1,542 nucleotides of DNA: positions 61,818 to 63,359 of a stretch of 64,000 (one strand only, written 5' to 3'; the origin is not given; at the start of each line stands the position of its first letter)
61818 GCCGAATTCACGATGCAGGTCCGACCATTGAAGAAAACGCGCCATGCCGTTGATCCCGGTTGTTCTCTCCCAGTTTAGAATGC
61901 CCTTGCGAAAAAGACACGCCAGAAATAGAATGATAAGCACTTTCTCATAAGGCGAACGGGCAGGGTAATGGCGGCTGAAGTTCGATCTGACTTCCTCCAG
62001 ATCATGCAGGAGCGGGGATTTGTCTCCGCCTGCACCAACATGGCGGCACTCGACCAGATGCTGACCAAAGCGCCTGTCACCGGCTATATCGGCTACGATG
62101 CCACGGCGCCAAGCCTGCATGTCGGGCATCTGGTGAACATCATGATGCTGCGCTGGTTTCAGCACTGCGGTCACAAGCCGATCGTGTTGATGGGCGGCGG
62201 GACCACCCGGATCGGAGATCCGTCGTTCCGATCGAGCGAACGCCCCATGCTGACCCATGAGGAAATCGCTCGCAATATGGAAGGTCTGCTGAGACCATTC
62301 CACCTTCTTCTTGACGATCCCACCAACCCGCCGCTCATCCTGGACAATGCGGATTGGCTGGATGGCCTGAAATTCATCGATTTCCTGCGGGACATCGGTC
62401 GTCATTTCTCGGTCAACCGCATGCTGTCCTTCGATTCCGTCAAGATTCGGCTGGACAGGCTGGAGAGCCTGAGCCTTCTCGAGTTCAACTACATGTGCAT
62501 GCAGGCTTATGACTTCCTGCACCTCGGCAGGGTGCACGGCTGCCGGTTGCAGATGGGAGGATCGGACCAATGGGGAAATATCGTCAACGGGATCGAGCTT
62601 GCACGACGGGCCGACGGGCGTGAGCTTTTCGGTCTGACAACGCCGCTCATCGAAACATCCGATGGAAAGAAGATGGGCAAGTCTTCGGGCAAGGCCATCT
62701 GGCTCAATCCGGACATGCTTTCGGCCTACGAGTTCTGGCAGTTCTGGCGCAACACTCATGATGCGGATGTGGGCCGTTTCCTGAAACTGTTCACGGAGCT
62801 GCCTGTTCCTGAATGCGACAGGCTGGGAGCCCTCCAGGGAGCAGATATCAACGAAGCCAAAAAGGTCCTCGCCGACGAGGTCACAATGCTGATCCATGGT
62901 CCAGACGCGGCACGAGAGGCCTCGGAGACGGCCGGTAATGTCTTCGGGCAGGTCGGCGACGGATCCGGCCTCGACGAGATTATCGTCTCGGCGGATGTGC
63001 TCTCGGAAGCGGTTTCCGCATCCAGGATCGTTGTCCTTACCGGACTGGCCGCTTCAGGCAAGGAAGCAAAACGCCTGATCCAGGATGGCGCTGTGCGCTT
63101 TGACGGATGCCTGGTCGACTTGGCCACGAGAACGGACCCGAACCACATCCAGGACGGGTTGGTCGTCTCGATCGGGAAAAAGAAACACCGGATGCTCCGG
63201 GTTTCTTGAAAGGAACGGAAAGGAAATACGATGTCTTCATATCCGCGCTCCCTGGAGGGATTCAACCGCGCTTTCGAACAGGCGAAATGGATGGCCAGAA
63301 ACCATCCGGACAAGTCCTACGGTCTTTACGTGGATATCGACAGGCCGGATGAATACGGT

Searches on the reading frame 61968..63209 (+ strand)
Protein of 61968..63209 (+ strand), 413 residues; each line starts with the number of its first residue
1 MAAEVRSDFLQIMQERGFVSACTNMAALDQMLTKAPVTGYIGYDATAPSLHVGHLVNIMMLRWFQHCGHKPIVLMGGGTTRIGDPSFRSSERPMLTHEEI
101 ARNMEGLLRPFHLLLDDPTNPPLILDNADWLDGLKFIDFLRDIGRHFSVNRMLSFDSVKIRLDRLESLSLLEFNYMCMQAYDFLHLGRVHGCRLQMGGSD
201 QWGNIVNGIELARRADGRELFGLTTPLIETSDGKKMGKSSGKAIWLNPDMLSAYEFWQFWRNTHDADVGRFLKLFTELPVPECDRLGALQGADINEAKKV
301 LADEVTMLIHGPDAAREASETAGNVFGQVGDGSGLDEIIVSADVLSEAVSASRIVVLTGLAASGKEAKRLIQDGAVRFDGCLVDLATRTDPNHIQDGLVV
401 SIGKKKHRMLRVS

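Call 6: search_protein_families(library=pfam, proteins=[window:61968-63209:+])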
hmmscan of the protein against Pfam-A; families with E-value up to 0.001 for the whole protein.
window:61968-63209:+ (413 aa): 1 family
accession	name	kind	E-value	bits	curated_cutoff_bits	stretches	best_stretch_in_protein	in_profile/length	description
PF00579.31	tRNA-synt_1b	-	1.2e-73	248.5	21.1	1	35-326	4-291/292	tRNA synthetases class I (W and Y)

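Call 8: find_related_loci(query=window:61968-63209:+, collection=genome_contigs, flank=10000)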
Query window:61968-63209:+ (413 aa) in genome_contigs; peptide patterns used: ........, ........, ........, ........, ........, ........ (x = any residue, [..] = any of these).
464 stretches matched a pattern; 417 encode a relative of the query (tblastn E <= 1e-3); the best 80 are kept; 80 distinct loci.
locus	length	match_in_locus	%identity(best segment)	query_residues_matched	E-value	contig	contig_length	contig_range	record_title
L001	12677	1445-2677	62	1-412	6e-166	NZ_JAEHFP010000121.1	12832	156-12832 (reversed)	Paracoccus binzhouensis strain wg1 scaffold121.1-size12832, whole genome shotgun sequence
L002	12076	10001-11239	61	1-410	2e-164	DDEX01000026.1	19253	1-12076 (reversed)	MAG TPA_asm: Rhodobacteraceae bacterium UBA1943 UBA1943_contig_13668, whole genome shotgun sequence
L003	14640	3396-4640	60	1-412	7e-163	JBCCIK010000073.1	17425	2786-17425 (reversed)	MAG: Pseudomonadota bacterium isolate P01_B01_bin.89 k141_166779_length_17425_cov_43.6540, whole genome shotgun sequence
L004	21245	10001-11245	58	1-412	9e-162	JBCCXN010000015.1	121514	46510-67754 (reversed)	MAG: Pseudomonadota bacterium isolate P01_F01_bin.127 k141_686018_length_121514_cov_130.0056, whole genome shotgun seque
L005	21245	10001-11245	58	1-412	9e-162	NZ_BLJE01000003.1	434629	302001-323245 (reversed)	Litoreibacter roseus strain K6 sequence03, whole genome shotgun sequence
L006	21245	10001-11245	60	1-412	2e-159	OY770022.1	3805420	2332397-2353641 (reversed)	MAG: uncultured Ruegeria sp. isolate 10dd0a11-7666-4da5-aaec-9611f0725440 genome assembly, chromosome: 1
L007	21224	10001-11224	60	6-412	2e-159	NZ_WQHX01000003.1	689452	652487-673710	Ruegeria arenilitoris strain HKCCC1153 NODE_3, whole genome shotgun sequence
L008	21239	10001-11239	60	1-412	4e-159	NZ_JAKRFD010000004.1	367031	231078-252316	Epibacterium sp. Ofav1-8 NODE_4_length_367031_cov_23.407444, whole genome shotgun sequence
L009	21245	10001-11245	60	1-412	5e-159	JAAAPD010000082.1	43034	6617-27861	MAG: Alphaproteobacteria bacterium isolate GSL.Bin4 NODE_363_length_43034_cov_1.90488, whole genome shotgun sequence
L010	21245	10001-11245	60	1-412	4e-159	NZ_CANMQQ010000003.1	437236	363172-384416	Uncultured Ruegeria sp. isolate 2-58.fasta NODE_3, whole genome shotgun sequence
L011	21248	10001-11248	59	1-413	8e-159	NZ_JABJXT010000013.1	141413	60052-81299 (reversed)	Pseudogemmobacter hezensis strain D13-10-4-6 Scaffold13, whole genome shotgun sequence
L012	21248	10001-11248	59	1-413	9e-159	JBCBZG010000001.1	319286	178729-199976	MAG: Pseudomonadota bacterium isolate P01_A01_bin.11 k141_699814_length_319286_cov_33.8107, whole genome shotgun sequenc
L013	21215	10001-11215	61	6-407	2e-158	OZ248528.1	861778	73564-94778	Paracoccaceae bacterium isolate LH-M10 genome assembly, chromosome: LH-M10-c2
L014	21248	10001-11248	59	1-413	5e-158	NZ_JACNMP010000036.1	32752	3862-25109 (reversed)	Pseudaestuariivita rosea strain H15 Scaffold35_1, whole genome shotgun sequence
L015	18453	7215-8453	59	1-410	5e-158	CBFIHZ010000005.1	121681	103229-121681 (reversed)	MAG: uncultured Rhodobacteraceae bacterium isolate Co_bin_853_permissive genome assembly, contig: Co_bin_853_permissive_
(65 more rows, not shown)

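Call 16: find_homologous_proteins(query=window:61968-63209:+, max_evalue=1e-50)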
Query window:61968-63209:+ (413 aa): 8000 proteins with E <= 1e-50 among 8000 candidates; the best 120 are listed.
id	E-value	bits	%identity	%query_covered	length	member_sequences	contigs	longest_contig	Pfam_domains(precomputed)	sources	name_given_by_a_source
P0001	1.7e-279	945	100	100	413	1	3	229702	PF00579.32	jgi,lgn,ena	-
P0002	4.7e-170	584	63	100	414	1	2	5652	PF22421.2,PF00579.32,PF01479.31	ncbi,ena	-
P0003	3.3e-169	581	63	99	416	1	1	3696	PF00579.32,PF01479.31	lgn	-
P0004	4.7e-169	581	63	100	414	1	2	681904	PF22421.2,PF00579.32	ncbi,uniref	ncbi:tyrosine--tRNA ligase [Paracoccus jiaweipingae]|uniref:tyrosine--tRNA ligase n=1 Tax=unclassifi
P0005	1.7e-168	579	62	100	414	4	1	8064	PF00579.32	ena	-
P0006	1.8e-168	579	63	100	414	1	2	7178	PF22421.2,PF00579.32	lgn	-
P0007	3.1e-168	578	63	99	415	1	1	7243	PF00579.32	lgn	-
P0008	3.6e-168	578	64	100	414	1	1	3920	PF22421.2,PF00579.32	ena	-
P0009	4.5e-168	578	63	99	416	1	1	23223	PF00579.32,PF01479.31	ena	-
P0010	5.0e-168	577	62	100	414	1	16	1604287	PF00579.32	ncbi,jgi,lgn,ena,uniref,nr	ncbi:tyrosine--tRNA ligase [Paracoccus sp. P2]|uniref:Tyrosine--tRNA ligase n=1 Tax=Paracoccus panto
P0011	5.1e-168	577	61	100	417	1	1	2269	PF00579.32,PF01479.31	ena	-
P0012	7.2e-168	577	62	100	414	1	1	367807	PF22421.2,PF00579.32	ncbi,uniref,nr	ncbi:tyrosine--tRNA ligase [Paracoccus sp. SY]|uniref:tyrosine--tRNA ligase n=1 Tax=Paracoccus sp. S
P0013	9.1e-168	577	62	100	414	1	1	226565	PF00579.32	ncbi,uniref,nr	ncbi:tyrosine--tRNA ligase [Paracoccus pantotrophus]|uniref:tyrosine--tRNA ligase n=1 Tax=Paracoccus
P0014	9.7e-168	577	63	100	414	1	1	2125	PF22421.2,PF00579.32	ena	-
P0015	1.2e-167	576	63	100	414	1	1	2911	PF22421.2,PF00579.32,PF01479.31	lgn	-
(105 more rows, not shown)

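Call 17: find_encoding_contigs(protein=P0001, flank=10000, max_places=10)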
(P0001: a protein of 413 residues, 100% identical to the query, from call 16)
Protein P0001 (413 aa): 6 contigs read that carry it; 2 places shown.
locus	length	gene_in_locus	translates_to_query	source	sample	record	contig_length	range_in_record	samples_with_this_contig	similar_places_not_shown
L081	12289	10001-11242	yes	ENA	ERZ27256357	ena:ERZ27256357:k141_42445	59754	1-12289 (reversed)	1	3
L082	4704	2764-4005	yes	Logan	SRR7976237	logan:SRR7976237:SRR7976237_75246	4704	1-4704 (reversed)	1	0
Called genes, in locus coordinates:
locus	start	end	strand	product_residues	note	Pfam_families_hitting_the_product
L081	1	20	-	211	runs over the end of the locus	-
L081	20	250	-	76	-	-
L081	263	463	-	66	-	-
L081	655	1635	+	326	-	PF01145:Band_7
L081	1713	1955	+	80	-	-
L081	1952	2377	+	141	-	-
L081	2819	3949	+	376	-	-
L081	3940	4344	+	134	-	-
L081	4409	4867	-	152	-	-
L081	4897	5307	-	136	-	-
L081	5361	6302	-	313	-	PF01145:Band_7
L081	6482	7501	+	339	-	-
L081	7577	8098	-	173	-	-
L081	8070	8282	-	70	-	-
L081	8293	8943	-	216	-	PF13328:HD_4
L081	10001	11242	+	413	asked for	PF00579:tRNA-synt_1b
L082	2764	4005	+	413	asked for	PF00579:tRNA-synt_1b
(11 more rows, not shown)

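Call 33: find_related_loci(query=P0001, collection=viral_contigs, flank=10000)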
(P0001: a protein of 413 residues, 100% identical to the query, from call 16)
Query P0001 (413 aa) in viral_contigs; peptide patterns used: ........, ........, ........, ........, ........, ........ (x = any residue, [..] = any of these).
3 stretches matched a pattern, but none encodes a relative of the query by tblastn (E <= 1e-3).
